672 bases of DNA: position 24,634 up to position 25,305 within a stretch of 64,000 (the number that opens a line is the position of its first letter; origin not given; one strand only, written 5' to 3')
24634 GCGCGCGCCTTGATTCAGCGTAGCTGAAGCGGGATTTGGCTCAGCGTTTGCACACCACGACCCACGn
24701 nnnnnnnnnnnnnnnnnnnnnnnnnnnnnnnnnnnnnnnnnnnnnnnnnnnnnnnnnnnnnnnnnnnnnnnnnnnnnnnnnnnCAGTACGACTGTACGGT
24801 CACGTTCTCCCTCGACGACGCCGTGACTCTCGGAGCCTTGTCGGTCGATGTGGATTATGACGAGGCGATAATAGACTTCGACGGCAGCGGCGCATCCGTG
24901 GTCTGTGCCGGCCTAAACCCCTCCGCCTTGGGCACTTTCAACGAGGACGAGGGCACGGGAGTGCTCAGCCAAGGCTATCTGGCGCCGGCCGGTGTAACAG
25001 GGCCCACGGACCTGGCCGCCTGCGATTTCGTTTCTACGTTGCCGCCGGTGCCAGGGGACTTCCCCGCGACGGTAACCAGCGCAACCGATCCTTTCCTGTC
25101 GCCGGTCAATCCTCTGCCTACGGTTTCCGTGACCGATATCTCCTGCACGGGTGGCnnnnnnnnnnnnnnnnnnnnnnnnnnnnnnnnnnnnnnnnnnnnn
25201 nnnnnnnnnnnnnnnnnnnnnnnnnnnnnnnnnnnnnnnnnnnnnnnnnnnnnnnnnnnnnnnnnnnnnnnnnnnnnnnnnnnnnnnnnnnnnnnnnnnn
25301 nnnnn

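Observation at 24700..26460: Cohesin-like x3 plus a complete dockerin-like module in one Gram-negative secreted protein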

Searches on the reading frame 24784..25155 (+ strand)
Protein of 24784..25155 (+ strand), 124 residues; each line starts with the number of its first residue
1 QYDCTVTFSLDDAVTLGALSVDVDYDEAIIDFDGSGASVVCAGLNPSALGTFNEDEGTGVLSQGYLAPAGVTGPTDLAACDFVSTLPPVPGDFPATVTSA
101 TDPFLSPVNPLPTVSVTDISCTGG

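Call 13: search_protein_representatives(alignment_id=A1)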
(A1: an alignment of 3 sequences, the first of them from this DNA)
Query: 3 sequences, 124 profile positions. Proteins with E-value up to 0.001 (for the whole library): 759; up to 1e-10: 451; up to 1e-30: 65. The best 150 are listed.
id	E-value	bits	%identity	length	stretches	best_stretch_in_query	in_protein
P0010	6.5e-87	304.1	-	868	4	3-121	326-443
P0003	1.0e-79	280.8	-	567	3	2-119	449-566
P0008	1.2e-74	264.5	-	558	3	3-120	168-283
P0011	2.2e-74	263.6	-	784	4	2-118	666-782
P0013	1.3e-63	228.9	-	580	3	2-119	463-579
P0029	1.2e-62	225.7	-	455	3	2-117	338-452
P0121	1.0e-58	213.0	-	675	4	2-118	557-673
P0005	5.0e-58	210.8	-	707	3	2-118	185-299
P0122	1.6e-53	196.3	-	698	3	2-113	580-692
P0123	1.3e-51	190.1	-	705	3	7-112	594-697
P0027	4.1e-50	185.2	-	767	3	2-121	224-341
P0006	1.5e-49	183.4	-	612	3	2-119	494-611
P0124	6.5e-48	178.1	-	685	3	2-122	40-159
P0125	1.9e-47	176.6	-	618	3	12-119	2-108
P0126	4.3e-47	175.4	-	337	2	2-122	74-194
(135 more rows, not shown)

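Call 19: search_solved_structures(query=A2, max_evalue=10, show_alignments=2)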
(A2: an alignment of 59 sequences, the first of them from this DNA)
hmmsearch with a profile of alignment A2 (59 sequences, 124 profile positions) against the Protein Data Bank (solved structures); distinct sequences matched with E-value up to 10: 0.

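Call 25: predict_structure(alignment_id=A2)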
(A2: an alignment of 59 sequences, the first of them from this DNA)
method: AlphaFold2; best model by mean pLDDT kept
length: 124 residues; sequences in the alignment: 59
mean_pLDDT: 97.8   pTM: 0.89
mean pLDDT of the five models: 97.8, 97.5, 97.4, 97.4, 97.3
residues with pLDDT >= 90: 123; 70-90: 1; 50-70: 0; < 50: 0
segments of 3 or more residues with pLDDT < 50: none
pLDDT, mean of each block of 10 residues (from residue 1): 98 98 97 98 98 98 98 98 98 98 98 98 92
secondary structure, 60 per line:
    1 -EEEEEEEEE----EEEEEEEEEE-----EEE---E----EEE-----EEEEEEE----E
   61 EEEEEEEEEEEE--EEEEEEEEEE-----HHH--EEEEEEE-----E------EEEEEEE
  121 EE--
elements in order: E2-10 E15-24 E30-32 E41-43 E49-55 E60-72 E75-84 E95-101 E114-122

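Call 27: fold_search(model_id=the predicted structure, library=pdb)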
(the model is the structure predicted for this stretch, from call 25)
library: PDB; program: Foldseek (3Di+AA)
matches with E <= 10: 669; with E <= 0.001: 0
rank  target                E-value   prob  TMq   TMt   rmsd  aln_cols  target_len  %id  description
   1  5g5d_A                2.3e-03  1.00  0.52  0.42   6.2       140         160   11  Crystal Structure of the CohScaC2-XDocCipA type II complex from Clostridium thermocellum (released 2017-04-05)
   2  3kcp_B                3.1e-03  1.00  0.54  0.43   4.7       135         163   11  Crystal structure of interacting Clostridium thermocellum multimodular components (released 2010-02-09)
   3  5k39_A                3.5e-03  1.00  0.56  0.43   5.3       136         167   10  THE TYPE II COHESIN DOCKERIN COMPLEX FROM CLOSTRIDIUM THERMOCELLUM (released 2017-03-29)
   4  3l8q_C                4.9e-03  1.00  0.53  0.23   6.2       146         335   11  Structure analysis of the type II cohesin dyad from the adaptor ScaA scaffoldin of Acetivibrio cellulolyticus (released 2010-05-05)
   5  2xdh                  6.1e-03  1.00  0.62  0.56   4.7       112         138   17  Non-cellulosomal cohesin from the hyperthermophilic archaeon Archaeoglobus fulgidus (released 2010-05-26)
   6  1qzn                  1.1e-02  1.00  0.51  0.39   9.1       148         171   12  Crystal Structure Analysis of a type II cohesin domain from the cellulosome of Acetivibrio cellulolyticus (released 2004-09-21)
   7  2ccl_A                1.3e-02  1.00  0.53  0.45   3.8       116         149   11  THE S45A, T46A MUTANT OF THE TYPE I COHESIN-DOCKERIN COMPLEX FROM THE CELLULOSOME OF CLOSTRIDIUM THERMOCELLUM (released 2007-02-13)
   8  3l8q_D                1.3e-02  1.00  0.56  0.23   8.5       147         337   12  Structure analysis of the type II cohesin dyad from the adaptor ScaA scaffoldin of Acetivibrio cellulolyticus (released 2010-05-05)
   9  4wi0_A                1.3e-02  1.00  0.59  0.45   4.1       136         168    8  Crystal structure of Coh3ScaB-XDoc_M2ScaA complex: A C-terminal interface mutant of type II Cohesin-X-Dockerin complex (released 2015-10-07)
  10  1tyj                  1.3e-02  1.00  0.60  0.46   3.9       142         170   15  Crystal Structure Analysis of type II Cohesin A11 from Bacteroides cellulosolvens (released 2005-04-26)
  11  3fnk_A                1.3e-02  1.00  0.54  0.41   5.4       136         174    7  Crystal structure of the second type II cohesin module from the cellulosomal adaptor ScaA scaffoldin of Acetivibrio ce (released 2009-06-23)
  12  2jh2_B                1.4e-02  1.00  0.60  0.56   3.6       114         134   13  X-ray crystal structure of a cohesin-like module from Clostridium perfringens (released 2007-11-06)
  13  3fnk_C                1.5e-02  1.00  0.59  0.45   4.0       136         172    8  Crystal structure of the second type II cohesin module from the cellulosomal adaptor ScaA scaffoldin of Acetivibrio ce (released 2009-06-23)
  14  4uyp_A                1.7e-02  0.99  0.53  0.47   6.2       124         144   15  High resolution structure of the third cohesin ScaC in complex with the ScaB dockerin with a mutation in the N-termina (released 2015-04-15)
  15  6kgc_A                1.8e-02  1.00  0.59  0.51   4.4       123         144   17  Crystal structure of CaDoc0917(R49D)-CaCohA2 complex at pH 5.4 (released 2020-07-08)
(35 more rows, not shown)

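Call 44: search_protein_families(library=pfam, alignment_id=A2, max_evalue=10)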
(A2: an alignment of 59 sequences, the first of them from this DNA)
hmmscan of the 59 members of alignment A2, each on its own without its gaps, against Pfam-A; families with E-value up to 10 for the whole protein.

A. member 1, seq(124 aa): 0 families

B. families by the number of members that match (of 59 scanned): 11 families
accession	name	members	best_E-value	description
PF00963.24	Cohesin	3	0.0011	Cohesin domain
PF02492.25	cobW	2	0.036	CobW/HypB/UreG, nucleotide-binding domain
PF21575.2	DsbA_N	2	0.15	DsbA, N-terminal domain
PF13205.12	Big_5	1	0.028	Bacterial Ig-like domain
PF13753.12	SWM_repeat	1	0.077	Putative flagellar system-associated repeat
PF08484.17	Methyltransf_14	1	0.1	C-methyltransferase C-terminal domain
PF10756.15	bPH_6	1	0.16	Bacterial PH domain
PF08077.16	Cm_res_leader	1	0.17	Chloramphenicol resistance gene leader peptide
PF17736.7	Ig_C17orf99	1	0.18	C17orf99 Ig domain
PF21535.2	HVO_2248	1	0.31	Uncharacterized motility-related protein HVO_2248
PF22780.1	HI0933_like_1st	1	0.31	HI0933-like protein barrel and H2TH domain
